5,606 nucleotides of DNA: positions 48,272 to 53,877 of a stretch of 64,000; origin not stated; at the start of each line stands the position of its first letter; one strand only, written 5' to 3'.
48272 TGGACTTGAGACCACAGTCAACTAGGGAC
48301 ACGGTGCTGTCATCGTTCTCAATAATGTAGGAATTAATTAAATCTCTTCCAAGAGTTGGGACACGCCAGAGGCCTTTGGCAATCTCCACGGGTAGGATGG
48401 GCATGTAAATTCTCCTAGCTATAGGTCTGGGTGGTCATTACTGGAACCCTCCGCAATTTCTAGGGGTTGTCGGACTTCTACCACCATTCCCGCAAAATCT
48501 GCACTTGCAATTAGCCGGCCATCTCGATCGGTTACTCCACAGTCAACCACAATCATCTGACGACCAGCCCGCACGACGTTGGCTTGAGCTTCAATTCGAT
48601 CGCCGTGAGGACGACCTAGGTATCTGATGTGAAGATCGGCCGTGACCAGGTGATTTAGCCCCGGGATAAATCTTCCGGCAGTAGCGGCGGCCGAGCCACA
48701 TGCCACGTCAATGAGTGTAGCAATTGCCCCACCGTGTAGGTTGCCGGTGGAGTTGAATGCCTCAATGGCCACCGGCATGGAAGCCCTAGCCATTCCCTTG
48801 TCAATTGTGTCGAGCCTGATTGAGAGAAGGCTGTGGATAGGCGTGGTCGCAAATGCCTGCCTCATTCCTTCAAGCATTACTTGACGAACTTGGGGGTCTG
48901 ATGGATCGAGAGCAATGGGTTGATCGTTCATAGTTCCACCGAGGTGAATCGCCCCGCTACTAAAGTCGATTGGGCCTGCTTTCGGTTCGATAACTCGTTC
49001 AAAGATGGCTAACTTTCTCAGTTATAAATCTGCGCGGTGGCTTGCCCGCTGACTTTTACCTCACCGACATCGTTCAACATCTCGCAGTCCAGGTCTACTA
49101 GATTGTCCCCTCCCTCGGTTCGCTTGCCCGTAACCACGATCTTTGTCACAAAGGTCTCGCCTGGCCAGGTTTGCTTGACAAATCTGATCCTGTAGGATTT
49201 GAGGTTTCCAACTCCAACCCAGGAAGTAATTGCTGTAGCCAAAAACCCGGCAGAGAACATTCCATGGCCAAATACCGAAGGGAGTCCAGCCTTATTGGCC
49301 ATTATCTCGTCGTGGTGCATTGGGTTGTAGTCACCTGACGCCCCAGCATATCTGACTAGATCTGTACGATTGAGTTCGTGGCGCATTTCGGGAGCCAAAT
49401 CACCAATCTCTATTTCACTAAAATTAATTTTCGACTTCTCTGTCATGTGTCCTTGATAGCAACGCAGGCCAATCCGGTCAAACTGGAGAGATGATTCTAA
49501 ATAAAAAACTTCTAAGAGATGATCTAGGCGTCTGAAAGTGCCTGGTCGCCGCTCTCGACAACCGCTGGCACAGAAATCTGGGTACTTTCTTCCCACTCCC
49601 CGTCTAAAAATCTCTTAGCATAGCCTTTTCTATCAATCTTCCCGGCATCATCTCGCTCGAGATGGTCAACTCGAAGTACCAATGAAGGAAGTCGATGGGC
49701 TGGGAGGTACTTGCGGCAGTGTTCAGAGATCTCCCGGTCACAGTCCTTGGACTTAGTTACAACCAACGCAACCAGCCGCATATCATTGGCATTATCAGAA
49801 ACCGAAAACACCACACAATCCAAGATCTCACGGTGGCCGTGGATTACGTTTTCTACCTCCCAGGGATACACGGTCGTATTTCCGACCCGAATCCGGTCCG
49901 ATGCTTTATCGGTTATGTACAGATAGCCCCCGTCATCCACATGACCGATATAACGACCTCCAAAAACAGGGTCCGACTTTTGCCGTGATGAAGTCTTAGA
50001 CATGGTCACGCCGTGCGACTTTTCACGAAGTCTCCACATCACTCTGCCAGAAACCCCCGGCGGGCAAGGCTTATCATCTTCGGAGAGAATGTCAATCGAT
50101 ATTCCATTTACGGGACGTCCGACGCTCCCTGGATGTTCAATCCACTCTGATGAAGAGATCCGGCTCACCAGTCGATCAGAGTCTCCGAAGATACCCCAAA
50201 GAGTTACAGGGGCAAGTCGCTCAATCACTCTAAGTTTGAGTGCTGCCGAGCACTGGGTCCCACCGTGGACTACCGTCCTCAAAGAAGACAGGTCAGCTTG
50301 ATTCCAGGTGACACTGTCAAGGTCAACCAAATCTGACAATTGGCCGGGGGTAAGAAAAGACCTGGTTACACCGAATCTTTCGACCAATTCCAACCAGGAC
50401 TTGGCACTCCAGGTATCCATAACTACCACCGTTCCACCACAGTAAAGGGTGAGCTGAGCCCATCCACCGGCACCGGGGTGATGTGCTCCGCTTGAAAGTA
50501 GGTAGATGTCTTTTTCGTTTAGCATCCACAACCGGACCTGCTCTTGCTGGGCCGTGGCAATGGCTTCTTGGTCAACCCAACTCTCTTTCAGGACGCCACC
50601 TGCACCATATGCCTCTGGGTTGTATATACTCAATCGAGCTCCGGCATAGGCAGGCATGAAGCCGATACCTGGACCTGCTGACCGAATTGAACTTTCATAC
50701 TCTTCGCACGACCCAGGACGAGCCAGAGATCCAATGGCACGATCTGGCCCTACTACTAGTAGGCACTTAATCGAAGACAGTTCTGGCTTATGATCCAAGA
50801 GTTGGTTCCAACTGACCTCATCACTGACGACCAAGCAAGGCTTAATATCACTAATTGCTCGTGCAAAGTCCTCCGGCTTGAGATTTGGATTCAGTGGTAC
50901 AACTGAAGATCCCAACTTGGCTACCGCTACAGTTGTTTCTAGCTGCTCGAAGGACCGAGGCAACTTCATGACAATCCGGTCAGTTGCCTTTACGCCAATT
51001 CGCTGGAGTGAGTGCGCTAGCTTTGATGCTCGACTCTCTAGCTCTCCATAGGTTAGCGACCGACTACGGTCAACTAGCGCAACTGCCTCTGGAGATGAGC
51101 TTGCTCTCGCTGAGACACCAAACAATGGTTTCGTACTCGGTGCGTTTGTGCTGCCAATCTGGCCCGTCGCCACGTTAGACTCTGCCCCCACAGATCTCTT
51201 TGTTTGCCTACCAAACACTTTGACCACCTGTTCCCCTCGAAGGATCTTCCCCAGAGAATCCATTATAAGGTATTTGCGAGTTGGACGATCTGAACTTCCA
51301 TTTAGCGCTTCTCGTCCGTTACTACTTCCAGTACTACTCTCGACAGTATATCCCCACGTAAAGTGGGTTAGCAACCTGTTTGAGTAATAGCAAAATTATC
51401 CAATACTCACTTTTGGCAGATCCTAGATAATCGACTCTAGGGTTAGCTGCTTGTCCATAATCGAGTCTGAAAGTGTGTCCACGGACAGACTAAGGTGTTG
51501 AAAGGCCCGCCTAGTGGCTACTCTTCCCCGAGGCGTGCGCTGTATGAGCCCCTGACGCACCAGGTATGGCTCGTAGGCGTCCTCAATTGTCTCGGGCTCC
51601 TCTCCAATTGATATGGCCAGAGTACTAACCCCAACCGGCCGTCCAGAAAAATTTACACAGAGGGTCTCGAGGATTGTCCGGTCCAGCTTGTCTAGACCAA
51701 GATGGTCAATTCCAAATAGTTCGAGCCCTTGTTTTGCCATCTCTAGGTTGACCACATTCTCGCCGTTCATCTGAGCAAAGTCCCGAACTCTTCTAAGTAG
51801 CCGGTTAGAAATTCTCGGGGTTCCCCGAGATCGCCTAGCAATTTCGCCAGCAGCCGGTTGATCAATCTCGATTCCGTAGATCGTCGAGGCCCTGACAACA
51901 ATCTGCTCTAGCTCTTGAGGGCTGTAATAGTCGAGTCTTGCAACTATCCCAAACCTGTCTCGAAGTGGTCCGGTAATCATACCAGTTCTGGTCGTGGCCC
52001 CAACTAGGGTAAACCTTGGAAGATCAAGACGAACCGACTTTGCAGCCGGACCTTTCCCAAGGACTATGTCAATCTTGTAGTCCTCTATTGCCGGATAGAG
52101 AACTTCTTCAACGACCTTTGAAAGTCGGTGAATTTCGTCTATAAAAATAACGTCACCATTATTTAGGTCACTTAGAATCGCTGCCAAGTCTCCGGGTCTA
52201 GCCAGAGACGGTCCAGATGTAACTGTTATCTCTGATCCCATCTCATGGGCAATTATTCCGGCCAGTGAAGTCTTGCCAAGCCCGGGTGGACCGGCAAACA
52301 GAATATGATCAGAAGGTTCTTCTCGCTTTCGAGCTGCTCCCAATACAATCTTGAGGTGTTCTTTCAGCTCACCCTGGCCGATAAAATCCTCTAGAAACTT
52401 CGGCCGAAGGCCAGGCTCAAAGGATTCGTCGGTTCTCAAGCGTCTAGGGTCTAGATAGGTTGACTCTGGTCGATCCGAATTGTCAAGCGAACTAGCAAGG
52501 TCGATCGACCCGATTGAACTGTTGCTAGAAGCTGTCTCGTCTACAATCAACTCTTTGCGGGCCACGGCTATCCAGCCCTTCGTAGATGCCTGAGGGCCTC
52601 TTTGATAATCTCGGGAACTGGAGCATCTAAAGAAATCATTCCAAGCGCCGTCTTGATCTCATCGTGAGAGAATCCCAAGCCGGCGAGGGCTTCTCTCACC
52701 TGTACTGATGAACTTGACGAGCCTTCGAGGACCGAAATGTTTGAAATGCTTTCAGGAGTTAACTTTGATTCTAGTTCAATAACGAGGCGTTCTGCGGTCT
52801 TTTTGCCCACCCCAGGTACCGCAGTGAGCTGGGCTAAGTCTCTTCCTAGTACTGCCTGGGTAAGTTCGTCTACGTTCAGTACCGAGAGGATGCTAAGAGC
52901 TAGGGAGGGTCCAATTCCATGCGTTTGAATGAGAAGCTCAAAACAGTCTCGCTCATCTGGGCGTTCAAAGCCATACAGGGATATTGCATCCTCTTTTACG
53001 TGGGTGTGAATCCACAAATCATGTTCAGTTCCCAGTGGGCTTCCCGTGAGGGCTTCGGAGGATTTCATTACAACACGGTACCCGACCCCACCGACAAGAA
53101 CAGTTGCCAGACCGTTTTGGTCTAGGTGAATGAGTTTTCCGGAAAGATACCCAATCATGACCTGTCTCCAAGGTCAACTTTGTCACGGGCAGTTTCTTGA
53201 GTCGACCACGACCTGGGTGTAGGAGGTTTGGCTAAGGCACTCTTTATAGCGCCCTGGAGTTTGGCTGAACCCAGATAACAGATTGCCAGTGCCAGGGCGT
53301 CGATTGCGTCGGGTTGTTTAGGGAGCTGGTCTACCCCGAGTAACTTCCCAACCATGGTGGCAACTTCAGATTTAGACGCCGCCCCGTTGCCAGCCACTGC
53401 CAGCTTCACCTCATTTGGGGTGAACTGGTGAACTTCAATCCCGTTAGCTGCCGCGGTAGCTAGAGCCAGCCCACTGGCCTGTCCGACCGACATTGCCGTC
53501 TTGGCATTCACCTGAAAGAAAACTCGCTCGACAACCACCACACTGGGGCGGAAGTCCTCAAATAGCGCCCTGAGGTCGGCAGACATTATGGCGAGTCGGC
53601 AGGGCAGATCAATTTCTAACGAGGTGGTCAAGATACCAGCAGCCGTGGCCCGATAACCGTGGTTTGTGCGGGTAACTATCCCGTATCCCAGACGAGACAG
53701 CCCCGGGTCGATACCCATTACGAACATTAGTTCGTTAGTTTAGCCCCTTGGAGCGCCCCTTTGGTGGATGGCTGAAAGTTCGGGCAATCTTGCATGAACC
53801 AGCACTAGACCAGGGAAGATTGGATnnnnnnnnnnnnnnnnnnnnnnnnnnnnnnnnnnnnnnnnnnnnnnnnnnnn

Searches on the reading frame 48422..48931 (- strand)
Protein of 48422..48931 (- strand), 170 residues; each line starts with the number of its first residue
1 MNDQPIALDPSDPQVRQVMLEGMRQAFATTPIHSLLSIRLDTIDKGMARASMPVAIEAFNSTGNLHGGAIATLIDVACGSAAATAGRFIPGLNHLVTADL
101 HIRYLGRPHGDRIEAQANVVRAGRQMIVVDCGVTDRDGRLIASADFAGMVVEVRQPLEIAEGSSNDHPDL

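Call 14: search_protein_families(library=pfam, proteins=[window:48422-48931:-], max_evalue=0.001)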
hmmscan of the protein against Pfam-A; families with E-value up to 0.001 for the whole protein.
window:48422-48931:- (170 aa): 5 families
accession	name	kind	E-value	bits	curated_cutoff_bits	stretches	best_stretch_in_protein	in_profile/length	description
PF03061.28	4HBT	-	1.2e-17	64.4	20.6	1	63-141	2-78/79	Thioesterase superfamily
PF14539.12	DUF4442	-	8e-06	26.5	25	1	31-146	14-128/132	Domain of unknown function (DUF4442)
PF13622.12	4HBT_3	-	2e-05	25.2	24.3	1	60-144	6-80/83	Acyl-CoA thioesterase N-terminal domain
PF13279.12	4HBT_2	-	0.00018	22.4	25.5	1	94-159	45-114/122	Thioesterase-like superfamily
PF20789.3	4HBT_3C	-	0.00024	21.8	24.1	1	65-144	57-134/140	Acyl-CoA thioesterase C-terminal domain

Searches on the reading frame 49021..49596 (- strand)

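Call 14: search_protein_families(library=pfam, proteins=[window:49021-49596:-], max_evalue=0.001)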
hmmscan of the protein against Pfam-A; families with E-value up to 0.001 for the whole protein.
window:49021-49596:- (192 aa): 1 family
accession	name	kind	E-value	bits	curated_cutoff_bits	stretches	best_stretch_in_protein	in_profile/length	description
PF01575.25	MaoC_dehydratas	-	5.3e-20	71.7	27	1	73-160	16-106/123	MaoC like domain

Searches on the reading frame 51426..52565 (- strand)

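Call 14: search_protein_families(library=pfam, proteins=[window:51426-52565:-], max_evalue=0.001)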
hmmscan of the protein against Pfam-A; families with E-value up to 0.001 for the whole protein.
window:51426-52565:- (380 aa): 7 families
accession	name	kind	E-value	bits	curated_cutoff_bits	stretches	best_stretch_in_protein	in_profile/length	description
PF05496.18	RuvB_N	-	1.5e-75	252.7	27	1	53-211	1-159/159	Holliday junction DNA helicase RuvB P-loop domain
PF17864.7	AAA_lid_4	-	1e-28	99.3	27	1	214-287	1-74/74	RuvB AAA lid domain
PF05491.19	RuvB_C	-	2.3e-24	85.6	24.7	1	289-358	2-71/72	RuvB C-terminal winged helix domain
PF00004.35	AAA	-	3.2e-19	70.1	21.2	1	88-211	1-129/131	ATPase family associated with various cellular activities (AAA)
PF07728.20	AAA_5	-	1.9e-08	34.8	22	1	87-205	1-139/139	AAA domain (dynein-related subfamily)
PF01078.27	Mg_chelatase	-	2.2e-05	24.4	20.3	0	107-168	82-138/207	Magnesium chelatase, subunit ChlI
PF06068.19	TIP49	-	0.00017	21.3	23.8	0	59-115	24-80/347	TIP49 P-loop domain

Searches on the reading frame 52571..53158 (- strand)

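Call 14: search_protein_families(library=pfam, proteins=[window:52571-53158:-], max_evalue=0.001)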
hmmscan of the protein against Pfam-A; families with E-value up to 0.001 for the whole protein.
window:52571-53158:- (196 aa): 5 families
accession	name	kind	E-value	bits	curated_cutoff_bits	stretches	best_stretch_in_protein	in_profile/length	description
PF01330.27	RuvA_N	-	4.8e-15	55.8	23.6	1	1-63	1-61/61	RuvA N terminal domain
PF14520.12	HHH_5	-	2.5e-14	53.9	27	1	73-130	1-56/57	Helix-hairpin-helix domain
PF07499.19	RuvA_C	-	8.1e-09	36.3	24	1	153-192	5-46/47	RuvA, C-terminal domain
PF00633.29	HHH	-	1e-07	31.9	24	1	107-125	9-27/30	Helix-hairpin-helix motif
PF21176.3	RecR_HhH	-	0.00058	20.1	27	0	110-128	7-25/45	RecR, helix-hairpin-helix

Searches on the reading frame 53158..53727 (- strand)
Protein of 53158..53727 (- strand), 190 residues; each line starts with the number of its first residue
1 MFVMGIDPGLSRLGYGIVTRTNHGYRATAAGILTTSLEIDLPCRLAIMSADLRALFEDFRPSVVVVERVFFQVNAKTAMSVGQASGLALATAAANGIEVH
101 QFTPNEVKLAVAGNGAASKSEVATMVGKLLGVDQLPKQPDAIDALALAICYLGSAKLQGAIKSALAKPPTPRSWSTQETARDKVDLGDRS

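Call 14: search_protein_families(library=pfam, proteins=[window:53158-53727:-], max_evalue=0.001)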
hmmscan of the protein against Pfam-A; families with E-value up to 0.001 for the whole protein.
window:53158-53727:- (190 aa): 1 family
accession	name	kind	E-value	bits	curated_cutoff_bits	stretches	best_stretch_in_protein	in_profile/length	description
PF02075.23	RuvC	-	1.7e-39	135.5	22.2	1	3-150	1-147/148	Crossover junction endodeoxyribonuclease RuvC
